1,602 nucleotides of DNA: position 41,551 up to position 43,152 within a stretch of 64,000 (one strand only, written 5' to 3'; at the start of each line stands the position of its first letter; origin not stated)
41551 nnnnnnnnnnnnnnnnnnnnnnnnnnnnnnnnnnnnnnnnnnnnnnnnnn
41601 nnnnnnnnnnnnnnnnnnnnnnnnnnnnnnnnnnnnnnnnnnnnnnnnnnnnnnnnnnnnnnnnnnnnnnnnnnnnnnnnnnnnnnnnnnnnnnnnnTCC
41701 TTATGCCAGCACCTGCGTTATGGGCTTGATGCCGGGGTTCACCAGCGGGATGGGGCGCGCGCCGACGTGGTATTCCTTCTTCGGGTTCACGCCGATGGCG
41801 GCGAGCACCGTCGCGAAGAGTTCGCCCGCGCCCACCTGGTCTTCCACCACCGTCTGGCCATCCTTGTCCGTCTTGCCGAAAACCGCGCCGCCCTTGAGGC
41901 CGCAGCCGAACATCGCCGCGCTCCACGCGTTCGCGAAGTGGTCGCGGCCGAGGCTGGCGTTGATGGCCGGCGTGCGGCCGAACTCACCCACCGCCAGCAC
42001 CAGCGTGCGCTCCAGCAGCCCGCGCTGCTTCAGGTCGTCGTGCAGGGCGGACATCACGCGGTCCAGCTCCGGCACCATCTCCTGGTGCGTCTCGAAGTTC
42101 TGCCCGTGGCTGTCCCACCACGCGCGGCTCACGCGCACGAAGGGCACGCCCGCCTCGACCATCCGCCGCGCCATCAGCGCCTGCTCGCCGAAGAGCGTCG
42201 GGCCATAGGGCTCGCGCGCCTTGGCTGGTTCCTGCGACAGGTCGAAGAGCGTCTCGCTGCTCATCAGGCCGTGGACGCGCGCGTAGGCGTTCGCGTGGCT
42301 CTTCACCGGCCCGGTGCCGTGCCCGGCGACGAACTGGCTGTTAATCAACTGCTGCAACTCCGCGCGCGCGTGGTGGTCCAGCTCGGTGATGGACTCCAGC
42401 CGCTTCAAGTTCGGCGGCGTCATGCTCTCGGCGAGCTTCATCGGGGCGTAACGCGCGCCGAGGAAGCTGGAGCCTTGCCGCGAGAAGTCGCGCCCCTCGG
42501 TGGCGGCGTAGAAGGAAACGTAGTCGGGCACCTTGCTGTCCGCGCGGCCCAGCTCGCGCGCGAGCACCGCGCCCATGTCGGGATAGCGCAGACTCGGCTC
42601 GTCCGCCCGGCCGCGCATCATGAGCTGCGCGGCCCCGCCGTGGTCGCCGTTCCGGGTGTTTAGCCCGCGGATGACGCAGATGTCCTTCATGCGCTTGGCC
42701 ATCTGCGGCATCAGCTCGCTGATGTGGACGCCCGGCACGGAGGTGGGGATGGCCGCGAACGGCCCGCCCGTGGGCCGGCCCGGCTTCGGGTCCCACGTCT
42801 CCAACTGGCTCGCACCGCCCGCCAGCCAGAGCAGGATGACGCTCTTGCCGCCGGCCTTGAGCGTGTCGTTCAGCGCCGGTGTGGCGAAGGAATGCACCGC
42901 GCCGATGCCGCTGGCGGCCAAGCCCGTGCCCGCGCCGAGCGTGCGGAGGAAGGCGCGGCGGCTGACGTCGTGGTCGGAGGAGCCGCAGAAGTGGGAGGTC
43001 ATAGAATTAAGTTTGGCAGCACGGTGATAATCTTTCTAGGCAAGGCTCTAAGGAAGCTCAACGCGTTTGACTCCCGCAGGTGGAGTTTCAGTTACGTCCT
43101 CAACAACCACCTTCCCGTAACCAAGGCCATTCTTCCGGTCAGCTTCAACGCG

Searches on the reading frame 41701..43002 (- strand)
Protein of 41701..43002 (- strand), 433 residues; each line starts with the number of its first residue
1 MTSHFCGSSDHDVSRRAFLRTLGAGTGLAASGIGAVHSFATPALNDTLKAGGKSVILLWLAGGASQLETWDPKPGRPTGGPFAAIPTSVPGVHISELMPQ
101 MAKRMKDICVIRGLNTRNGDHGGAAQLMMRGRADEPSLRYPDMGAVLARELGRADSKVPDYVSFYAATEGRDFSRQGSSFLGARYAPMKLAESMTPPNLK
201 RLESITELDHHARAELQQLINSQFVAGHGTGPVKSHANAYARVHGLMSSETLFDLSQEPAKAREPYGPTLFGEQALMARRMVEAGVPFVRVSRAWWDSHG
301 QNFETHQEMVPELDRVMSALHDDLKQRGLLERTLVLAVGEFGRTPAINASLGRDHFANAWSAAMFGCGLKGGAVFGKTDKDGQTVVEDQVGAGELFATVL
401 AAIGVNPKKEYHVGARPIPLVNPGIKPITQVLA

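Call 23: search_protein_families(library=pfam, proteins=[window:41701-43002:-])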
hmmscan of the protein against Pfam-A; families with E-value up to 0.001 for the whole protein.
window:41701-43002:- (433 aa): 1 family
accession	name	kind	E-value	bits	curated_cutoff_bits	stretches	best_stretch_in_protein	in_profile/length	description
PF07394.17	DUF1501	-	5.2e-95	319.3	27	1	53-431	2-389/390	Protein of unknown function (DUF1501)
